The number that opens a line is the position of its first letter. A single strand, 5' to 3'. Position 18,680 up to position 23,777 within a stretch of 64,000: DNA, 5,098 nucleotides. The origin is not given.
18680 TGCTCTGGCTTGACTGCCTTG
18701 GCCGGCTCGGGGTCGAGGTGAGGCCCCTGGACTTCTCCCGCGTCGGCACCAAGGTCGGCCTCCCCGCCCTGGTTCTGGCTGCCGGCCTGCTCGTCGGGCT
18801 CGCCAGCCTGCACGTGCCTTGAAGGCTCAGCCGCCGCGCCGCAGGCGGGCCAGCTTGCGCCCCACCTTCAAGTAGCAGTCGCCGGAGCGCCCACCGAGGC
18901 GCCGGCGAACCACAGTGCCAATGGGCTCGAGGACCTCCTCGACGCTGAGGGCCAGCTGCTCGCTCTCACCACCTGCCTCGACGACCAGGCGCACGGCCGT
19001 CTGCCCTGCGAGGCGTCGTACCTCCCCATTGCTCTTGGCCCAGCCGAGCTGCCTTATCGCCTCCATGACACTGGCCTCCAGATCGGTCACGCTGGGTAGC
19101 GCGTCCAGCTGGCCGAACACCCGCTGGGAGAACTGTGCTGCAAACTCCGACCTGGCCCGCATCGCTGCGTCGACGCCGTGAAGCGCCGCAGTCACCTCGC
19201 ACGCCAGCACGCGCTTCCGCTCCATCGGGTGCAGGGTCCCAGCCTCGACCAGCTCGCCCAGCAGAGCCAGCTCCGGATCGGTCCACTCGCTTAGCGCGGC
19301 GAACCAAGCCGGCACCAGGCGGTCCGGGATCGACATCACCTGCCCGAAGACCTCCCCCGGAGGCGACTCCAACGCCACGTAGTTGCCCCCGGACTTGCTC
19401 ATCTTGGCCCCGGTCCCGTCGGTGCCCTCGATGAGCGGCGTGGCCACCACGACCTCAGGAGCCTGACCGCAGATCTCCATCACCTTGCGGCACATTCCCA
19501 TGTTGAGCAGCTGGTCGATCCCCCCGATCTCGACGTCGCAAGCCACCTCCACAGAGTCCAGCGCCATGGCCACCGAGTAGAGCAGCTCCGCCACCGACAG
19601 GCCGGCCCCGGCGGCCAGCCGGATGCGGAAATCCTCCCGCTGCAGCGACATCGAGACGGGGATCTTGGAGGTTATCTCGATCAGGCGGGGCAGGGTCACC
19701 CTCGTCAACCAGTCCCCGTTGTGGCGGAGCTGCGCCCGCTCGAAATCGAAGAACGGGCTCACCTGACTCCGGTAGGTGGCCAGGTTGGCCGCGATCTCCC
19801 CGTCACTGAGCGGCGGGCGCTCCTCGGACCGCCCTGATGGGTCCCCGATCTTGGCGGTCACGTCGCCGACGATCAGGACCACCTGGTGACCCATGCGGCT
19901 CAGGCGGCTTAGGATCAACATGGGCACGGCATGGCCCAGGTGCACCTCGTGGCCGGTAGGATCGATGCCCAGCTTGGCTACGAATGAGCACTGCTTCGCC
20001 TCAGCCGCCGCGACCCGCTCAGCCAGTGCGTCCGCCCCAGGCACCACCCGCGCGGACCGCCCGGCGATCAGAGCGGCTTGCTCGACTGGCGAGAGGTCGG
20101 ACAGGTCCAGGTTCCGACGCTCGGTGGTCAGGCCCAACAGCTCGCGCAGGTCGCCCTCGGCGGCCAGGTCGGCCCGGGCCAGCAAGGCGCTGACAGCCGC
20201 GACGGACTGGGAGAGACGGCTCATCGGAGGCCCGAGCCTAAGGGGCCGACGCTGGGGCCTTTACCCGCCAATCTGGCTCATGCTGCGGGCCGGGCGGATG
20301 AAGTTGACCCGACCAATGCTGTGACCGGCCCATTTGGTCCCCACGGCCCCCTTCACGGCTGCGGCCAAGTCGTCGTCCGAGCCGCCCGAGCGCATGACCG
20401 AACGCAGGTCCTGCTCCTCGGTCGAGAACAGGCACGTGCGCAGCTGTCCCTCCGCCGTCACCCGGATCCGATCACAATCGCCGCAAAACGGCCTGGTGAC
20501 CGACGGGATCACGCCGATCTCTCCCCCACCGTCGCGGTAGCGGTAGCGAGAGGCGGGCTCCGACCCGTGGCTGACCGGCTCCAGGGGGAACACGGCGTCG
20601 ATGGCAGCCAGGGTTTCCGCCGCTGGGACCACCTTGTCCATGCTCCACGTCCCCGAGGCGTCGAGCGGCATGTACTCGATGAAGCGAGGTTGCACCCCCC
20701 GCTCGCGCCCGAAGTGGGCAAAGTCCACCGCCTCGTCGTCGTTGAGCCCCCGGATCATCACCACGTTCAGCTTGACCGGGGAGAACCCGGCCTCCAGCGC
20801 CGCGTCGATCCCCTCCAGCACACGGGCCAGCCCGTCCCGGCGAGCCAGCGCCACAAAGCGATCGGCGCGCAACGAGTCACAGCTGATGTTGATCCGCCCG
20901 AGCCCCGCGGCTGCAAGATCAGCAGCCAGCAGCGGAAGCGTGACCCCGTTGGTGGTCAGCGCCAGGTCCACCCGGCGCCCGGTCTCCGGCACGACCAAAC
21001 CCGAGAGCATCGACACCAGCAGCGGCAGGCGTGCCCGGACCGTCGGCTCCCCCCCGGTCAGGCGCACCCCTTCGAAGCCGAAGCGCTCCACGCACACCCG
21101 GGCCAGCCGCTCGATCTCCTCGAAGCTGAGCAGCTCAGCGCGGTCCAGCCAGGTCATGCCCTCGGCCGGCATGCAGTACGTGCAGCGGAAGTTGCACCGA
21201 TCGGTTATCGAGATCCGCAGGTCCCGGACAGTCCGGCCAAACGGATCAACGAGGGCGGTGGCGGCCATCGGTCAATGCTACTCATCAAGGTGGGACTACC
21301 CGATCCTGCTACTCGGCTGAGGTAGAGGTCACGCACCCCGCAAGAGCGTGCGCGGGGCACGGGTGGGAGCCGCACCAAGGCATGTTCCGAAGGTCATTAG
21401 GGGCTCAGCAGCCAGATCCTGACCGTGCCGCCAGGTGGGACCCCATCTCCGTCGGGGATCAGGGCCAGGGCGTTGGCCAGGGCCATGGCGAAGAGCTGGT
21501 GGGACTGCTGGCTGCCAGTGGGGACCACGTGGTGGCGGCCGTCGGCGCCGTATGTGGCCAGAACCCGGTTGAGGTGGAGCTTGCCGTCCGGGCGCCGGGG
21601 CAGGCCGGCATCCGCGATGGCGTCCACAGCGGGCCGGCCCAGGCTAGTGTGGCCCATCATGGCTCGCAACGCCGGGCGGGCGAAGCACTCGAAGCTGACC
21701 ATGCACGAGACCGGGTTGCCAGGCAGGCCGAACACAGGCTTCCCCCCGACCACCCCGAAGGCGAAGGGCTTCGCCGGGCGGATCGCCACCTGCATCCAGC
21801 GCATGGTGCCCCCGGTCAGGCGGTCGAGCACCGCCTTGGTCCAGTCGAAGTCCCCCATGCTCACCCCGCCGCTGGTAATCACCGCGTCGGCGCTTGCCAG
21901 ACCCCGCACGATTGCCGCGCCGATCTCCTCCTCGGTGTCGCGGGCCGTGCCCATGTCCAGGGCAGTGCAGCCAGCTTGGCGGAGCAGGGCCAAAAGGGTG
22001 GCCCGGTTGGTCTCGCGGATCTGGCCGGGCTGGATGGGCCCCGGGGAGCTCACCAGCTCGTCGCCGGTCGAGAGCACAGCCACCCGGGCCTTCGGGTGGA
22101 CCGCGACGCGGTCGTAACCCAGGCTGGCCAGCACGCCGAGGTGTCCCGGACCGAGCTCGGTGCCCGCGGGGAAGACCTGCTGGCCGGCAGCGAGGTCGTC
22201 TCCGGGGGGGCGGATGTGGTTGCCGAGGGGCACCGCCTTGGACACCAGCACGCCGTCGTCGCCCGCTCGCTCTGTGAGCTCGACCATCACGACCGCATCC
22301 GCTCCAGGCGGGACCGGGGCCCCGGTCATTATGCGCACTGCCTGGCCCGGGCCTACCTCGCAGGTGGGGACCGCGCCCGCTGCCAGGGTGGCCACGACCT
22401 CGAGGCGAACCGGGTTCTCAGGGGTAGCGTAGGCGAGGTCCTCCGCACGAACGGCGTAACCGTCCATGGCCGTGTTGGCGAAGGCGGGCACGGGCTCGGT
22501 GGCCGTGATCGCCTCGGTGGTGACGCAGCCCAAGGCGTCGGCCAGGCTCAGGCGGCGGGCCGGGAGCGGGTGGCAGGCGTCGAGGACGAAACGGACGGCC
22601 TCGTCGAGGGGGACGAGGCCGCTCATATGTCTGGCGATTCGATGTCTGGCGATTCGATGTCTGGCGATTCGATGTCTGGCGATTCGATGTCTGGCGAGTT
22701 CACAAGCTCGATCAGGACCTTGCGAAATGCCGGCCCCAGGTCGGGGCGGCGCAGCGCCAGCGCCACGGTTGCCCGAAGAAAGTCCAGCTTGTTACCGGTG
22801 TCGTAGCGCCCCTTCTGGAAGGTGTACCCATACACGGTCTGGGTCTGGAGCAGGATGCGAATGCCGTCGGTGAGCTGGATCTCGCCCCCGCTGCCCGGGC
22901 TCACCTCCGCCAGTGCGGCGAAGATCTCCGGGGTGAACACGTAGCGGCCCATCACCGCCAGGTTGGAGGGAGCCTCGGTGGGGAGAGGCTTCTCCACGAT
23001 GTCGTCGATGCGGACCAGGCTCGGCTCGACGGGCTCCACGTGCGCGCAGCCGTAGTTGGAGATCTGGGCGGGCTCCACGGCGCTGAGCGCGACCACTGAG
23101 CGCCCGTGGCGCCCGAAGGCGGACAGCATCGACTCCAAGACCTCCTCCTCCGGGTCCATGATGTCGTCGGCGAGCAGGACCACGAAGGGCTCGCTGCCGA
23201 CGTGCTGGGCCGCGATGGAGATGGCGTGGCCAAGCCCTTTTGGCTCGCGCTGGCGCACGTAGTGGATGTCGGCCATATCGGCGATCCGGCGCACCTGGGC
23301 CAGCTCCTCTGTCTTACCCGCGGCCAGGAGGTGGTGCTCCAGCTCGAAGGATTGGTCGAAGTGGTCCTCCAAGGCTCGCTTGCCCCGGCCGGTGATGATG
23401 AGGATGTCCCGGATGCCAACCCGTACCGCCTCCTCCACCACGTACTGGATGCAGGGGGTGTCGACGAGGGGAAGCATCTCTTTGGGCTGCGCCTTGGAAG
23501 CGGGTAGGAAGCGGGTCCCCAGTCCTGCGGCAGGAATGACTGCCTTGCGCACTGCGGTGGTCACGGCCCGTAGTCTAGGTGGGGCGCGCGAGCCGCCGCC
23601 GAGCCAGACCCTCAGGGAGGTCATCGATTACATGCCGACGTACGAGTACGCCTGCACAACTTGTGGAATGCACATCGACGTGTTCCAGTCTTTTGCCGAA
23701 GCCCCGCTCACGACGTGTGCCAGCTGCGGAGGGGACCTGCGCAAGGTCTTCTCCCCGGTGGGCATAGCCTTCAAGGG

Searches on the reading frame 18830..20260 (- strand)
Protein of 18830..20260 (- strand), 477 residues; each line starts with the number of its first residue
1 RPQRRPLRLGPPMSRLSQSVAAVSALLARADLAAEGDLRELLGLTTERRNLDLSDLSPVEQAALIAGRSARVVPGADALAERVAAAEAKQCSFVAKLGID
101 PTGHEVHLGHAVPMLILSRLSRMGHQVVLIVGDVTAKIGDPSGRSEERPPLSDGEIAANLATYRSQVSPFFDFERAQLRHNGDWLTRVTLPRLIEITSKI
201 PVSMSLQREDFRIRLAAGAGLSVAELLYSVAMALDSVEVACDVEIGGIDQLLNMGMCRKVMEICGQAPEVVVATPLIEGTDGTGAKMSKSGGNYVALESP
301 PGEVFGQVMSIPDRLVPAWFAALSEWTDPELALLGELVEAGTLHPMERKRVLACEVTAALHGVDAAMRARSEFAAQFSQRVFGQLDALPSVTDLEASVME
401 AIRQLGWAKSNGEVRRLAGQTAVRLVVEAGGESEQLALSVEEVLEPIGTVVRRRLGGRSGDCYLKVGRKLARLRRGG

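Call 32: search_protein_families(library=pfam, proteins=[window:18830-20260:-], max_evalue=0.001)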
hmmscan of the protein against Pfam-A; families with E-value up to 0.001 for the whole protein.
window:18830-20260:- (477 aa): 1 family
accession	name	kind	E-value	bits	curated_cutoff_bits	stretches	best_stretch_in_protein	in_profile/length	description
PF00579.31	tRNA-synt_1b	-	5.8e-49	167.4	21.1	1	92-377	5-291/292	tRNA synthetases class I (W and Y)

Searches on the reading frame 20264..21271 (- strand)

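Call 32: search_protein_families(library=pfam, proteins=[window:20264-21271:-], max_evalue=0.001)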
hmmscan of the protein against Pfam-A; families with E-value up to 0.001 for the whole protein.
window:20264-21271:- (336 aa): 2 families
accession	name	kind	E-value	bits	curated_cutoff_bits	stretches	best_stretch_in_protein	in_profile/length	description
PF06463.18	Mob_synth_C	-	2.3e-34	118.5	37.4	1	196-318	4-127/128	Molybdenum Cofactor Synthesis C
PF04055.27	Radical_SAM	-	1.1e-31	110.7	29.5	1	20-187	1-165/166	Radical SAM superfamily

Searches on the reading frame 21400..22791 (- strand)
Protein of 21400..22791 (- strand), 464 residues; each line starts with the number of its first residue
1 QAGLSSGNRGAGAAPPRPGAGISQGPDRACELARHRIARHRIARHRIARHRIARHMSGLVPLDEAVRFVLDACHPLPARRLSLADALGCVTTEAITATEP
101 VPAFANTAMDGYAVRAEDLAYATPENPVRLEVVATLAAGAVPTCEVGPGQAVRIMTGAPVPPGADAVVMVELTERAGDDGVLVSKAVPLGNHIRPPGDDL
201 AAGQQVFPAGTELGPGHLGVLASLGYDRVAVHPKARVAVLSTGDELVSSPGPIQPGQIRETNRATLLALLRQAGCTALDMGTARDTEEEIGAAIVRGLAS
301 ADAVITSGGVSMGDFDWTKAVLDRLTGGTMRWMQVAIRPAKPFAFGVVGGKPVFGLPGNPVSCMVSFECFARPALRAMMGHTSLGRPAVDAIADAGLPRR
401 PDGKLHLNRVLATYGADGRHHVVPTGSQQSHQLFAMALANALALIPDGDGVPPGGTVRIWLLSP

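Call 32: search_protein_families(library=pfam, proteins=[window:21400-22791:-], max_evalue=0.001)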
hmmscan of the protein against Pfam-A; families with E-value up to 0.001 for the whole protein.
window:21400-22791:- (464 aa): 3 families
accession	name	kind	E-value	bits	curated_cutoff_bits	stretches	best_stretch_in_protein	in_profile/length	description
PF03453.22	MoeA_N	-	3e-46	157.5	30.8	1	61-225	2-160/160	MoeA N-terminal region (domain I and II)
PF00994.29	MoCF_biosynth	-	5.4e-32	110.9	26.6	1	238-376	1-143/144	Probable molybdopterin binding domain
PF03454.20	MoeA_C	-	3.9e-09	37.1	22.1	1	403-462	13-72/72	MoeA C-terminal region (domain IV)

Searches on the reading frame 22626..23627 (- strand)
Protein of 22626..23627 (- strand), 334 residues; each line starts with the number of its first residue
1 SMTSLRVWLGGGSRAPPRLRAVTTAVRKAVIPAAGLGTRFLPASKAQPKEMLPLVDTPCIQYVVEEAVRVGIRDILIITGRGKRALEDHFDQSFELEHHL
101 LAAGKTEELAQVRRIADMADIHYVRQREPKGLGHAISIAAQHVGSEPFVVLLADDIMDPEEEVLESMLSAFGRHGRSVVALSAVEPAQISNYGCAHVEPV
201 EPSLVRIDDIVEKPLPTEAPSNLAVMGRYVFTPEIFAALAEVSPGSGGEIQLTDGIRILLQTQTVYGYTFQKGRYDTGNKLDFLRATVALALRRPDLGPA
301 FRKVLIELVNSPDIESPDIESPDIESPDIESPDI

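Call 32: search_protein_families(library=pfam, proteins=[window:22626-23627:-], max_evalue=0.001)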
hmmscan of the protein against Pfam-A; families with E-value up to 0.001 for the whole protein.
window:22626-23627:- (334 aa): 3 families
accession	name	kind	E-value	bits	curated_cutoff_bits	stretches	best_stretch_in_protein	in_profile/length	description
PF00483.29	NTP_transferase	-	2.2e-32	113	21.2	1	28-289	1-241/245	Nucleotidyl transferase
PF12804.13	NTP_transf_3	-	1e-11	45.7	27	1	29-184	1-124/160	MobA-like NTP transferase domain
PF00535.33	Glycos_transf_2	-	7.1e-06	26.5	23.3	1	115-183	44-115/168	Glycosyl transferase family 2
